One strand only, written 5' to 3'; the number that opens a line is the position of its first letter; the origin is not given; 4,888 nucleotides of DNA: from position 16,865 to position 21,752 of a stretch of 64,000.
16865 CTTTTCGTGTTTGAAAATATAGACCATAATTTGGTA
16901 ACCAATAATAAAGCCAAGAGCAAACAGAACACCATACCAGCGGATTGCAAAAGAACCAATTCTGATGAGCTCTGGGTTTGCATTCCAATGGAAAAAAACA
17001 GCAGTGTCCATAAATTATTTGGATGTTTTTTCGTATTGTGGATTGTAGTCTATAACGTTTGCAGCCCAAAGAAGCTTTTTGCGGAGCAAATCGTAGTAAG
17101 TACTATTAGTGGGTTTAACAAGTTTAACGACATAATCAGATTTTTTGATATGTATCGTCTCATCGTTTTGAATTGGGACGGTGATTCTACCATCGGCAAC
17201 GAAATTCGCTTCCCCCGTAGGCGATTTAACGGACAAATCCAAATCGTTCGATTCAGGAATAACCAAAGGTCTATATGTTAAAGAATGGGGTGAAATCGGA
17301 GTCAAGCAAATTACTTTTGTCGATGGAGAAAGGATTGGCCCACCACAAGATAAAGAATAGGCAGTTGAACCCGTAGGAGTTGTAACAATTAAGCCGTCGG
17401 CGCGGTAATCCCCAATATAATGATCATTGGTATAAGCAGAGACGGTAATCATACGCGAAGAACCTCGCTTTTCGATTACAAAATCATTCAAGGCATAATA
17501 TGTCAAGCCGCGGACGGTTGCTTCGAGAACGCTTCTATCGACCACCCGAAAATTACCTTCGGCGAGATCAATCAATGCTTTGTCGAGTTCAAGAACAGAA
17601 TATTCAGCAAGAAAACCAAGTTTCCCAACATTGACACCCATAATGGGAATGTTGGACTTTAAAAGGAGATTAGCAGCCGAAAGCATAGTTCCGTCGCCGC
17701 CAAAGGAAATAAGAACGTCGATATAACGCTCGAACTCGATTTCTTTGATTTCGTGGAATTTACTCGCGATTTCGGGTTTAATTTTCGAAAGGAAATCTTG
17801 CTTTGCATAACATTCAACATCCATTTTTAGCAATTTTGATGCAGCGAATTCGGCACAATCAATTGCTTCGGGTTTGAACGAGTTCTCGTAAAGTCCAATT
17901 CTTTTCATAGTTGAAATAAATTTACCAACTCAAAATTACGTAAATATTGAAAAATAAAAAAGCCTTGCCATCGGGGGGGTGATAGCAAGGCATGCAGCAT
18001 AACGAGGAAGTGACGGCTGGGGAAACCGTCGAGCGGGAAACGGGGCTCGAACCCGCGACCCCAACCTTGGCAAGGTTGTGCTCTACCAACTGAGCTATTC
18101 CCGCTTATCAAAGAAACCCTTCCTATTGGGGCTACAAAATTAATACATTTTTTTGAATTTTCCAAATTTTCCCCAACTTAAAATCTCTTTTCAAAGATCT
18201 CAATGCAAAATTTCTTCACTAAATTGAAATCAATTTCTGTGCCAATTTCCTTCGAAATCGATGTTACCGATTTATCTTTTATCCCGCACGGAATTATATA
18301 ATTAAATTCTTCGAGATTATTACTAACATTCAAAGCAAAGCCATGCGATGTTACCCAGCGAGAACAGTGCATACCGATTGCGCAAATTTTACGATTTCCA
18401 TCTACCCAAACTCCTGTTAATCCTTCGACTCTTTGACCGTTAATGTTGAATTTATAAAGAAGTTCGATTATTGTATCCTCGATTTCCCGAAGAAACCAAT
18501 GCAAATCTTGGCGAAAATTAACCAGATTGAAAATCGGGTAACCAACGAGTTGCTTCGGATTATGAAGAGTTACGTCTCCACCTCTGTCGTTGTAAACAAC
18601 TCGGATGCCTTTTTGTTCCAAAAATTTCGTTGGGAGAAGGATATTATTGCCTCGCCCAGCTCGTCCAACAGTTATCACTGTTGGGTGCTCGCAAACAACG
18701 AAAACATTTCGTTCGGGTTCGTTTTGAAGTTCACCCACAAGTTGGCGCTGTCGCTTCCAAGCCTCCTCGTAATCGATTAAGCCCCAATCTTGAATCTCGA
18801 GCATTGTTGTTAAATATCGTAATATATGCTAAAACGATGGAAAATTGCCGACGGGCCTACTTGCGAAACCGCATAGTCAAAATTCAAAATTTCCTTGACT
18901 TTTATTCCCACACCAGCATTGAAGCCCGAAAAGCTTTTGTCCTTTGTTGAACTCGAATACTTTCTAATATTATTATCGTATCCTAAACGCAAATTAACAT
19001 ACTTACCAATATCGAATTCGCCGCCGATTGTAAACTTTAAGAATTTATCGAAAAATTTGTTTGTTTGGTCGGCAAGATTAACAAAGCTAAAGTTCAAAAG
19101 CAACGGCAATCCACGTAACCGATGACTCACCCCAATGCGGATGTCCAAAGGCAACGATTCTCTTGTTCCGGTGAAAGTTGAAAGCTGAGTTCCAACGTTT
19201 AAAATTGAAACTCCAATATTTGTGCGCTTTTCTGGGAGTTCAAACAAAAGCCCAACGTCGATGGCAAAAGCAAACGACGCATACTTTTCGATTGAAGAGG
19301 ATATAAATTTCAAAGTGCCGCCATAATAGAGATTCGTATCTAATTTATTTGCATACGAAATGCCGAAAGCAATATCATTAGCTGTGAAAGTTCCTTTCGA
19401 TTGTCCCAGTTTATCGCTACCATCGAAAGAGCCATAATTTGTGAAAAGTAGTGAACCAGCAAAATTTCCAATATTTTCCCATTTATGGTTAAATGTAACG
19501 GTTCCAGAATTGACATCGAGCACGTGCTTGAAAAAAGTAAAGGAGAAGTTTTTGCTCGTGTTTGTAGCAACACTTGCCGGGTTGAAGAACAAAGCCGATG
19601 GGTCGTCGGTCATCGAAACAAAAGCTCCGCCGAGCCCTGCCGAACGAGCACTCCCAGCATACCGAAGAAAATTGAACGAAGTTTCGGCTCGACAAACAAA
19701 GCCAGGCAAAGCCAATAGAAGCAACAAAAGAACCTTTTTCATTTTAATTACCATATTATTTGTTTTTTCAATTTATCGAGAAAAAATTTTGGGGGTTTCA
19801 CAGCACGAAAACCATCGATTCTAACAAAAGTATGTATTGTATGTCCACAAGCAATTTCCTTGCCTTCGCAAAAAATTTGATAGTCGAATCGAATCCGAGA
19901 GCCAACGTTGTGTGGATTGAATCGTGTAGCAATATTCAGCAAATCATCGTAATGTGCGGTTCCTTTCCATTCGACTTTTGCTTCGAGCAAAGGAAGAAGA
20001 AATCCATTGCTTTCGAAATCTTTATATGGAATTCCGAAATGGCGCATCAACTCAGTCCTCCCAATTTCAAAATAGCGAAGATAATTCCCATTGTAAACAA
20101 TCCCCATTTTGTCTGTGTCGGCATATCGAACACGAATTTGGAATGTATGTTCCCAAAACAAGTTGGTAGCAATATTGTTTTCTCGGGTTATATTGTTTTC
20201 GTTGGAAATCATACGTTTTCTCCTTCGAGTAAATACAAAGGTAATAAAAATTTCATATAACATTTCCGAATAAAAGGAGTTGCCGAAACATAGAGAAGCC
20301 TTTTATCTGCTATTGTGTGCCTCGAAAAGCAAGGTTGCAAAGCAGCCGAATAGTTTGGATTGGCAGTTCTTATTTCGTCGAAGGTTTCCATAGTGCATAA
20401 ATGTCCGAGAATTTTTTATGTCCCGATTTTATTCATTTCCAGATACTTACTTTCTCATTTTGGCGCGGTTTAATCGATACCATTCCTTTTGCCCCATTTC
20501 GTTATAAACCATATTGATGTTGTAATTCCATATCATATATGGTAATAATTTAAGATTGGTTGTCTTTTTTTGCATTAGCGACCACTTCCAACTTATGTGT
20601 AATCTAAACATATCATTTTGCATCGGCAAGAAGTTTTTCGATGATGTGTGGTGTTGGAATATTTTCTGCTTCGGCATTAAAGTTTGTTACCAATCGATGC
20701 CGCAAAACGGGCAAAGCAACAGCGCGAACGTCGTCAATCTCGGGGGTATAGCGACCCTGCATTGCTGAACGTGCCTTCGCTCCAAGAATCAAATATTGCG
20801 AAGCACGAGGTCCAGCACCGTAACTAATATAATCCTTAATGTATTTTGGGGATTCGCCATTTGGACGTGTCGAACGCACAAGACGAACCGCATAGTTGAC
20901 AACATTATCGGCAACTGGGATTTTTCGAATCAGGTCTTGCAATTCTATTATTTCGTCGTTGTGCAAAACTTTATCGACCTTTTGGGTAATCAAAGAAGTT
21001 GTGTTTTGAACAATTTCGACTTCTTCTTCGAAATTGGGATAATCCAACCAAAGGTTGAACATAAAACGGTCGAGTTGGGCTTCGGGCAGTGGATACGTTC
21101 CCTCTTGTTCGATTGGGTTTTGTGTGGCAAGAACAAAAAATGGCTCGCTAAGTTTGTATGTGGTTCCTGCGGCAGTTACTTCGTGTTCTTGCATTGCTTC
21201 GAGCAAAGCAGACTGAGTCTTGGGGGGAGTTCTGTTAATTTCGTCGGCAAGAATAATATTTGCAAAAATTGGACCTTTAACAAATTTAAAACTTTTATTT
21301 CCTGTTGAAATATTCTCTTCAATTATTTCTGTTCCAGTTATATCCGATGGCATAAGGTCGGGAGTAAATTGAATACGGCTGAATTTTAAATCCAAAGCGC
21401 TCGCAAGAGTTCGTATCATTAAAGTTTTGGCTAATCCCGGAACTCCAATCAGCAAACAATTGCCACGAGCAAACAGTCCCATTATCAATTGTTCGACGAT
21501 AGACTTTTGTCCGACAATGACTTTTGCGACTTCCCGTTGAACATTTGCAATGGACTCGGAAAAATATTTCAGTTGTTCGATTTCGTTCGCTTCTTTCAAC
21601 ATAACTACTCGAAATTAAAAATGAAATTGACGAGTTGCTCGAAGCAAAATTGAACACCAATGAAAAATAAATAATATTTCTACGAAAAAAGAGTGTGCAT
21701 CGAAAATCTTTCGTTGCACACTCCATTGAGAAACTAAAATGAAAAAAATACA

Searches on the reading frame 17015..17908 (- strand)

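Call 10: search_protein_families(library=pfam, proteins=[window:17015-17908:-], max_evalue=0.001)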
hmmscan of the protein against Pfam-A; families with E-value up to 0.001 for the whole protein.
window:17015-17908:- (297 aa): 2 families
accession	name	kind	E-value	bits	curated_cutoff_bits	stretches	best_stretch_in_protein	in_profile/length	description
PF20143.4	NAD_kinase_C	-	5e-34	117.2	23.7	1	140-265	1-125/126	ATP-NAD kinase C-terminal domain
PF01513.26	NAD_kinase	-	8.1e-15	55.7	25.5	1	56-119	66-129/130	ATP-NAD kinase N-terminal domain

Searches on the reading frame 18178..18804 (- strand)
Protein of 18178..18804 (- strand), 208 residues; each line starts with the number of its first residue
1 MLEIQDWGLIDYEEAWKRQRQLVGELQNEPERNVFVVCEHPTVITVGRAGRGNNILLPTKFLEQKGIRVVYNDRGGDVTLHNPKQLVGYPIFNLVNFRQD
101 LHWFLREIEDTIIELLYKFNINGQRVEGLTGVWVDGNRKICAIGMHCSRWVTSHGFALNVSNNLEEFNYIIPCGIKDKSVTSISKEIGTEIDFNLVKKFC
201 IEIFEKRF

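Call 10: search_protein_families(library=pfam, proteins=[window:18178-18804:-], max_evalue=0.001)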
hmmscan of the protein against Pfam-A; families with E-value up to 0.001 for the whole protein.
window:18178-18804:- (208 aa): 1 family
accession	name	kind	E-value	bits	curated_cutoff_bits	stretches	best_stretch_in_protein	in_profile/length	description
PF21948.1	LplA-B_cat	-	1.4e-44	152.9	27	1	11-204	1-199/200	Lipoyl protein ligase A/B catalytic domain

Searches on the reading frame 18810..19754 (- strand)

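Call 10: search_protein_families(library=pfam, proteins=[window:18810-19754:-], max_evalue=0.001)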
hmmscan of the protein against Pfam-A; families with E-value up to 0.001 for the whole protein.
window:18810-19754:- (314 aa): 1 family
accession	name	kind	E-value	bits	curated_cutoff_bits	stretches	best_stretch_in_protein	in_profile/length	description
PF19572.5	PorV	-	1.8e-05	24.8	27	1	25-168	11-166/243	Type IX secretion system protein PorV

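Call 67: search_protein_families(library=ncbifam, proteins=[window:18810-19754:-], max_evalue=0.00001)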
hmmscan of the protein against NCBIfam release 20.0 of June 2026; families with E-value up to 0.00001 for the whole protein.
window:18810-19754:- (314 aa): 4 families
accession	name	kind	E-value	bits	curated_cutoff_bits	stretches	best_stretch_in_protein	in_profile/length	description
NF033711.1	T9SS_PorQ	equivalog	3.3e-71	240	220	1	11-314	10-335/335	type IX secretion system protein PorQ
NF033709.1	PorV_fam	subfamily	1.1e-53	183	90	1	25-313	2-325/326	PorV/PorQ family protein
NF033710.1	T9SS_OM_PorV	equivalog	1.1e-20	74.1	250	1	24-212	23-230/367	type IX secretion system outer membrane channel protein PorV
NF052325.1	PorVQ2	equivalog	3.6e-15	55.7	325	0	122-196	132-207/354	putative type IX sorting system protein PorV2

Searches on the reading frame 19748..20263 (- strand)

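Call 10: search_protein_families(library=pfam, proteins=[window:19748-20263:-], max_evalue=0.001)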
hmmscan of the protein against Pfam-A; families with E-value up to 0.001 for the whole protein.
window:19748-20263:- (171 aa): 2 families
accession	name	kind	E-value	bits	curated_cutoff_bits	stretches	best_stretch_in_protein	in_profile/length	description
PF13279.12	4HBT_2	-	7.8e-17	62.3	25.5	1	45-165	1-122/122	Thioesterase-like superfamily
PF03061.28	4HBT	-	1.5e-05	25.7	20.6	1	53-133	1-73/79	Thioesterase superfamily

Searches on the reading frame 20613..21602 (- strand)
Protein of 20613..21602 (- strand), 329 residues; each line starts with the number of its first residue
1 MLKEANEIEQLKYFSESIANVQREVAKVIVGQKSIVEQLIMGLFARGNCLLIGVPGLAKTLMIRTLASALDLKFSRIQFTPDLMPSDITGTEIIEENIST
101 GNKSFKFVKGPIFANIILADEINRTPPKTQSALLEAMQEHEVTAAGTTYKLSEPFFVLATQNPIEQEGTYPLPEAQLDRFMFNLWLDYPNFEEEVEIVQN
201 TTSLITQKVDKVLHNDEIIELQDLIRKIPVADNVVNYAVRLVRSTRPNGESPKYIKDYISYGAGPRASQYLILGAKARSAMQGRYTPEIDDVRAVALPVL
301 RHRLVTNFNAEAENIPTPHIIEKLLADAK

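Call 10: search_protein_families(library=pfam, proteins=[window:20613-21602:-], max_evalue=0.001)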
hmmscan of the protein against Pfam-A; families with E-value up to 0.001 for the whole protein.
window:20613-21602:- (329 aa): 6 families
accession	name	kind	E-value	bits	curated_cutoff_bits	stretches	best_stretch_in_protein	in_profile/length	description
PF07726.17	AAA_3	-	5e-64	214.5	27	1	49-182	2-131/131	ATPase family associated with various cellular activities (AAA)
PF17863.7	AAA_lid_2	-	1.8e-15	56.9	22.7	1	256-323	6-73/74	AAA lid domain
PF07728.20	AAA_5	-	1.3e-13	51.6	22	1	49-180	2-139/139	AAA domain (dynein-related subfamily)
PF20030.5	bpMoxR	-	2.5e-11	43.5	27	1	18-221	3-203/205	MoxR domain in the MoxR-vWA-beta-propeller ternary systems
PF00004.35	AAA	-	7.3e-07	30.1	21.2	1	49-163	1-111/131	ATPase family associated with various cellular activities (AAA)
PF00493.29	MCM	-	4.7e-05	23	23.3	1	41-165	52-175/224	MCM P-loop domain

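Call 64: search_protein_families(library=padloc, proteins=[window:20613-21602:-], max_evalue=0.001)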
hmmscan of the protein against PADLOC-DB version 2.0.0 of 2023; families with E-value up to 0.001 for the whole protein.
window:20613-21602:- (329 aa): 1 family
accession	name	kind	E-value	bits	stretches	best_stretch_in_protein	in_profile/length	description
PDLC03838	DolB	-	1.3e-05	22.6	1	12-211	124-327/375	-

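Call 67: search_protein_families(library=ncbifam, proteins=[window:20613-21602:-], max_evalue=0.00001)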
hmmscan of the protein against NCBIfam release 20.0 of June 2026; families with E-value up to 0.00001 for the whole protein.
window:20613-21602:- (329 aa): 5 families
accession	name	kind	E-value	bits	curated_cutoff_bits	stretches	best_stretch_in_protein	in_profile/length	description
TIGR02031.1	BchD-ChlD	equivalog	4.1e-12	45.6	499.55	1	53-312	23-279/608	magnesium chelatase ATPase subunit D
TIGR02442.1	Cob-chelat-sub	hypoth_equivalog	1.5e-07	30.3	779.45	1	114-307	128-313/641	putative cobaltochelatase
TIGR02640.1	gas_vesic_GvpN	equivalog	1.7e-07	31.1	266.8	0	118-212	110-208/262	gas vesicle protein GvpN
NF047784.1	MadB_ATPase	equivalog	8.5e-07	28.4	475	1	116-235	141-255/298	MadB family AAA-type ATPase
NF010054.0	PRK13531.1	equivalog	8.2e-06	25.1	681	0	14-245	7-239/498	ATPase RavA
